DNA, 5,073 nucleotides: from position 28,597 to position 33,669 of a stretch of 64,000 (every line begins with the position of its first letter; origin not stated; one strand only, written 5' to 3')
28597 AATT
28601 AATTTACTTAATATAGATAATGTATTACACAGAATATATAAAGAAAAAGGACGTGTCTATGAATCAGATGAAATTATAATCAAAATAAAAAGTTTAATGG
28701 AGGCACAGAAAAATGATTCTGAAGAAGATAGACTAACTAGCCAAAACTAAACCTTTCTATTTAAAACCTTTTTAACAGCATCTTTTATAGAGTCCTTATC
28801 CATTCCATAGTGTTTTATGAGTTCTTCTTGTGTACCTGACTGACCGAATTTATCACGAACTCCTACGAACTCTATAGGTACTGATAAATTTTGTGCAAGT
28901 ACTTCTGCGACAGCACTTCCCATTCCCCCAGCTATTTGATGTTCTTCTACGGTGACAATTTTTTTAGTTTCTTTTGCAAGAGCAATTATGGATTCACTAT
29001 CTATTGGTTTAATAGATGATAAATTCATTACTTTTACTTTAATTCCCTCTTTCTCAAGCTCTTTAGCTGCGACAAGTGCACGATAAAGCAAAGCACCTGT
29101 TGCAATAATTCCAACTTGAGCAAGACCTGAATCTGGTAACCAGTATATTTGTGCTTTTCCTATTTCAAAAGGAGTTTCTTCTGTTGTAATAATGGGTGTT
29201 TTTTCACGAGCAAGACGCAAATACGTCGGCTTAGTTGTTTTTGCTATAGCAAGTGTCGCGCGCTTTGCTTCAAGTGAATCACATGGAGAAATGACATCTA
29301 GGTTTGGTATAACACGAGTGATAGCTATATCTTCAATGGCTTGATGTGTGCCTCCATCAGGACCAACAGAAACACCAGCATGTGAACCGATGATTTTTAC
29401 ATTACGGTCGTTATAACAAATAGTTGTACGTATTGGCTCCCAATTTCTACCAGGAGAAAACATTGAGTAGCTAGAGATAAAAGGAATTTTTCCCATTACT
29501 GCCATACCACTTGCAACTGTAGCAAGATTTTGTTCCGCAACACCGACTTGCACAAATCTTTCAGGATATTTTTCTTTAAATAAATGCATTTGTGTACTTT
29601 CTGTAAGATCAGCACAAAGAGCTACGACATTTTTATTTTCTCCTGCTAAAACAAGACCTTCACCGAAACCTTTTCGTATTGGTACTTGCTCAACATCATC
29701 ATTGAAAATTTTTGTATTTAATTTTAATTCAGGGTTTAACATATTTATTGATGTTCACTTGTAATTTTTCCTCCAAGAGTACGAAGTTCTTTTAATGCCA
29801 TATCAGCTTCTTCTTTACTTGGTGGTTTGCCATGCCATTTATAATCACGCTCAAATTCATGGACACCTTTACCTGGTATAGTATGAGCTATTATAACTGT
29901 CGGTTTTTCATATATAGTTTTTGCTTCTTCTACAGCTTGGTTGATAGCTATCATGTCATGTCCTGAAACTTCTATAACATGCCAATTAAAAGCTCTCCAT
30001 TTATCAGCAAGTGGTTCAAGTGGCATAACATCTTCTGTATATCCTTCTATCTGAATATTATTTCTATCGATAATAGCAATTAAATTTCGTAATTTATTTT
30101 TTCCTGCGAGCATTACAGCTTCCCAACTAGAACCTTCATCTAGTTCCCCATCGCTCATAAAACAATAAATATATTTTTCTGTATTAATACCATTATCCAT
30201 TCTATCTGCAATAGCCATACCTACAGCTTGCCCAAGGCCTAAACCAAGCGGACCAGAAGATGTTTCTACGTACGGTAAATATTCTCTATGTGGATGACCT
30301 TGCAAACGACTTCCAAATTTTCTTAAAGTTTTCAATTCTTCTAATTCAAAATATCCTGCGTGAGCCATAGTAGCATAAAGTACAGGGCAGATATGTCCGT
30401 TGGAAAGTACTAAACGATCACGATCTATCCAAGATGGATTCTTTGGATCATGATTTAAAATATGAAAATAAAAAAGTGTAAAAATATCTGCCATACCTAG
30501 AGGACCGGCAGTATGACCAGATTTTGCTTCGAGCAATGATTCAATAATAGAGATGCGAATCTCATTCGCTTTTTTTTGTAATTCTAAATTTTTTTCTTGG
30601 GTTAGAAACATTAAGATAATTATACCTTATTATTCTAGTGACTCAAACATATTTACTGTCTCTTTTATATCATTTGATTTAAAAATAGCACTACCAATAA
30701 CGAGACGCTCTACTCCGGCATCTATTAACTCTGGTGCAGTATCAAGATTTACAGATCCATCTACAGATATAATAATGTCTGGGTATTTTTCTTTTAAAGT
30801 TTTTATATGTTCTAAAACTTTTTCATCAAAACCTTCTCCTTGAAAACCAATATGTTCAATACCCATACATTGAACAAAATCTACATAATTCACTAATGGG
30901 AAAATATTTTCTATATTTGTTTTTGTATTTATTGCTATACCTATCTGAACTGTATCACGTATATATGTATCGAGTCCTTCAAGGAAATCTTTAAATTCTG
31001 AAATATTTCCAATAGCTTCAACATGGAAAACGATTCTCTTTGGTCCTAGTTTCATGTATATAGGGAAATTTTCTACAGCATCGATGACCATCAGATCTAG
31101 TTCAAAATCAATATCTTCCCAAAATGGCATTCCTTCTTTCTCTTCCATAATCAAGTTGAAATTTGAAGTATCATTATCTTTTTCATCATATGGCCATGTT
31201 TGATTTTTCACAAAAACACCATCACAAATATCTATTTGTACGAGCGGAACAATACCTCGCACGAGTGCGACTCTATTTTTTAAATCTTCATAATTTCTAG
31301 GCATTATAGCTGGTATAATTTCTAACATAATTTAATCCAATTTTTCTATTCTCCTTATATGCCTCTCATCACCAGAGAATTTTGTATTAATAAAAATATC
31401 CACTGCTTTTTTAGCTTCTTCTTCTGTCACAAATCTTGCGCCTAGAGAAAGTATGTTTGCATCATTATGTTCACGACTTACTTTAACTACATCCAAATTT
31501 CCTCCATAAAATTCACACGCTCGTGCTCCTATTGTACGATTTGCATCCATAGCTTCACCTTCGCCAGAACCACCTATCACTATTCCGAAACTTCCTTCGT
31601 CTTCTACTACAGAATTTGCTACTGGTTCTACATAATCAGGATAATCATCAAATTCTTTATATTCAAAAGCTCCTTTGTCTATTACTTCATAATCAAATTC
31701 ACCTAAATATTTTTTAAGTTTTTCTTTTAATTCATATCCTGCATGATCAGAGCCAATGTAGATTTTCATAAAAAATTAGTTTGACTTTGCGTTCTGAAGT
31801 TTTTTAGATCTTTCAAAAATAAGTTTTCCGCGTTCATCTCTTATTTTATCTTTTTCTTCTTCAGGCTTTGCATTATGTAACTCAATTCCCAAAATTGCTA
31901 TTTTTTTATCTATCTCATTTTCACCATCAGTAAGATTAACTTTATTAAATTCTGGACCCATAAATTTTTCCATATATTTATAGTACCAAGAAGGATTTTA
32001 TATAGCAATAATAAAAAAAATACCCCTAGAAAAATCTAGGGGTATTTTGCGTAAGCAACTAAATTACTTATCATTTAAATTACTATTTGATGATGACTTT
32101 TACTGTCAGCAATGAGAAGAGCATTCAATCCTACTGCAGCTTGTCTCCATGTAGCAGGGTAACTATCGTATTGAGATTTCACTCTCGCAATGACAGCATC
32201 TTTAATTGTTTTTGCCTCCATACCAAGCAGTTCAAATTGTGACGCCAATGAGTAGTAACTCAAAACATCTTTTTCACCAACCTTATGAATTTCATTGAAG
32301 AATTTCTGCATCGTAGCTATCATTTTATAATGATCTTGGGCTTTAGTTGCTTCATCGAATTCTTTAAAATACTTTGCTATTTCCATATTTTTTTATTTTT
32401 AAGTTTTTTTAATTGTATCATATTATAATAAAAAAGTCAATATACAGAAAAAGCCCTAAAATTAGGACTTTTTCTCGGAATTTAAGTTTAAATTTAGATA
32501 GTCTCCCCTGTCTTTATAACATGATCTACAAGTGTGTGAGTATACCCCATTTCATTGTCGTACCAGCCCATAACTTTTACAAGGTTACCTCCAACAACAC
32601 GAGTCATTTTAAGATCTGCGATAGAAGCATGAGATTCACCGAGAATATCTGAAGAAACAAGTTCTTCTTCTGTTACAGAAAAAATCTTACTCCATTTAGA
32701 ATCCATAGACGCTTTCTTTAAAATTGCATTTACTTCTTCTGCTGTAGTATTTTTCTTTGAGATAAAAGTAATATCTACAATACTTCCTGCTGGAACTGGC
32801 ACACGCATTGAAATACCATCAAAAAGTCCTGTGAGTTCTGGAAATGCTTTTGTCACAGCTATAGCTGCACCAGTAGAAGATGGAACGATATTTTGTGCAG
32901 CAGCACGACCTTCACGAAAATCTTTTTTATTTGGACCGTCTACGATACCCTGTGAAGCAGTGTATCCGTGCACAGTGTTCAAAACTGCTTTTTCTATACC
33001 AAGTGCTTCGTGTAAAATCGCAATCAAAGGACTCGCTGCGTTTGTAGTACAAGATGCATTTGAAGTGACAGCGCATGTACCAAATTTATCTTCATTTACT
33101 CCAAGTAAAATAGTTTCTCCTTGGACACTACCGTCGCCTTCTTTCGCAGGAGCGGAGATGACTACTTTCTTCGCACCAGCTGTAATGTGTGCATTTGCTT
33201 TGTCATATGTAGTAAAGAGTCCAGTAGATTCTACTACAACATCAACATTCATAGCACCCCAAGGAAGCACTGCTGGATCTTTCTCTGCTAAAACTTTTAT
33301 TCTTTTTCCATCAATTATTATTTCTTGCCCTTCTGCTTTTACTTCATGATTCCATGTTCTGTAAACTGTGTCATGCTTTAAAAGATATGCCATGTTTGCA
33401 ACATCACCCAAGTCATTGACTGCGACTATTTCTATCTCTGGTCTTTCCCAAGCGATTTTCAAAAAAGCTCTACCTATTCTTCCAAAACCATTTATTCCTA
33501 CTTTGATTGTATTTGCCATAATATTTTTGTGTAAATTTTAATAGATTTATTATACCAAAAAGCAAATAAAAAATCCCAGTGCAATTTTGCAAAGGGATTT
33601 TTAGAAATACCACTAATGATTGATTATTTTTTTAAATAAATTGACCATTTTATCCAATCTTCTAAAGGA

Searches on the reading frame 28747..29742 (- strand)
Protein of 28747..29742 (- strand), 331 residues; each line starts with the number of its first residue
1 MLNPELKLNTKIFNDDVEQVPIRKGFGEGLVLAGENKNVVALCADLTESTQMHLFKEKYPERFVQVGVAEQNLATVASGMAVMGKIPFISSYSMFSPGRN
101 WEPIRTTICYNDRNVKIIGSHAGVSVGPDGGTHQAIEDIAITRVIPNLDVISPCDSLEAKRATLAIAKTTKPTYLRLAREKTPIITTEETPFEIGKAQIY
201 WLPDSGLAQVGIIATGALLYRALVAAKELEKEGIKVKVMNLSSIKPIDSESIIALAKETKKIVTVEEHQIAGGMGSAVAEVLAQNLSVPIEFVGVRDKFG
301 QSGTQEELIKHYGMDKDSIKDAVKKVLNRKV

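Call 68: search_protein_families(library=pfam, proteins=[window:28747-29742:-], max_evalue=0.0001)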
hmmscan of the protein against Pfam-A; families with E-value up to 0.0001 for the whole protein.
window:28747-29742:- (331 aa): 4 families
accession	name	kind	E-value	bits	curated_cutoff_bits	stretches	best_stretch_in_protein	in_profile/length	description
PF02779.29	Transket_pyr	-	8.1e-36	123.7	27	1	21-182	4-172/174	Transketolase, pyrimidine binding domain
PF02780.25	Transketolase_C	-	1.2e-30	106.4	25.9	1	209-319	11-124/124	Transketolase, C-terminal domain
PF22613.1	Transketolase_C_1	-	6.8e-09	36.4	27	1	204-315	7-113/113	Transketolase-like TK C-terminal domain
PF17147.9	PFOR_II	-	6.4e-07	30.1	27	1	208-287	1-80/102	Pyruvate:ferredoxin oxidoreductase core domain II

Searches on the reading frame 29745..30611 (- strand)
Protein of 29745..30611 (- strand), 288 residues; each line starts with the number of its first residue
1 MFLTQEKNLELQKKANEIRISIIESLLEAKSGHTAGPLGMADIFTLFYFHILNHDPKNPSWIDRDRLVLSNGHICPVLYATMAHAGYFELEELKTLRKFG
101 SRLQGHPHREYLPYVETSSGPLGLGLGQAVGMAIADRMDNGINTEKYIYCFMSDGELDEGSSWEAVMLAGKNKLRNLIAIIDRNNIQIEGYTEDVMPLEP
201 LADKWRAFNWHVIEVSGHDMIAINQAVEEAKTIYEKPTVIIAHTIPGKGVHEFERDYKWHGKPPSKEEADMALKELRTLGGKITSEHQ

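Call 68: search_protein_families(library=pfam, proteins=[window:29745-30611:-], max_evalue=0.0001)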
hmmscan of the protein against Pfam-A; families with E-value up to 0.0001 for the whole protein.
window:29745-30611:- (288 aa): 3 families
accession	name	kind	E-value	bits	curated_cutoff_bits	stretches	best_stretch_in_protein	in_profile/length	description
PF00456.26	Transketolase_N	-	7.9e-70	235.9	22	1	13-271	4-270/334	Transketolase, thiamine diphosphate binding domain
PF13292.11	DXP_synthase_N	-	7.7e-11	42.2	21.2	1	7-189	14-176/274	1-deoxy-D-xylulose-5-phosphate synthase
PF00676.26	E1_dh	-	9.8e-08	31.7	22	1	114-232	95-209/300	Dehydrogenase E1 component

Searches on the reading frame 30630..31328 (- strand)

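Call 68: search_protein_families(library=pfam, proteins=[window:30630-31328:-], max_evalue=0.0001)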
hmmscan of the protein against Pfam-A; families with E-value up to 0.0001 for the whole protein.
window:30630-31328:- (232 aa): 2 families
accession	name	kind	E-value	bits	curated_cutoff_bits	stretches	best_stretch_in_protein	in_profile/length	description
PF00834.25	Ribul_P_3_epim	-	3.9e-26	92.1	21.1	1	4-216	2-198/198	Ribulose-phosphate 3 epimerase family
PF01729.25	QRPTase_C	-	1.6e-05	25.1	23.1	1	102-219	59-162/169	Quinolinate phosphoribosyl transferase, C-terminal domain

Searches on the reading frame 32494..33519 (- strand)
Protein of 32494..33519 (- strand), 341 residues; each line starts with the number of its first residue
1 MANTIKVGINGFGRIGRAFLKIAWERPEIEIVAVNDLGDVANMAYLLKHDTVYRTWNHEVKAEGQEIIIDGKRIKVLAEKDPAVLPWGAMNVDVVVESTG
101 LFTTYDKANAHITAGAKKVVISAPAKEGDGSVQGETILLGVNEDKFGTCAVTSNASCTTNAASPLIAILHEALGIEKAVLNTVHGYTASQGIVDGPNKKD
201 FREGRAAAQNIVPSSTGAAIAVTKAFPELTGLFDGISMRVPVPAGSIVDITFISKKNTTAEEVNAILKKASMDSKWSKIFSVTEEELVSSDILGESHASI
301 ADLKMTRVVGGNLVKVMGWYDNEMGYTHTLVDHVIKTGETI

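Call 68: search_protein_families(library=pfam, proteins=[window:32494-33519:-], max_evalue=0.0001)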
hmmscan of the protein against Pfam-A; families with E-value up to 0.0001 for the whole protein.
window:32494-33519:- (341 aa): 2 families
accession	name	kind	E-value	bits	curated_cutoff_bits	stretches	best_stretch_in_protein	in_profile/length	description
PF02800.25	Gp_dh_C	-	1.9e-53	180.7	24.4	1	164-320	3-158/158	Glyceraldehyde 3-phosphate dehydrogenase, C-terminal domain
PF00044.30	Gp_dh_N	-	8e-39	132.4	31.7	1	5-104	1-100/101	Glyceraldehyde 3-phosphate dehydrogenase, NAD binding domain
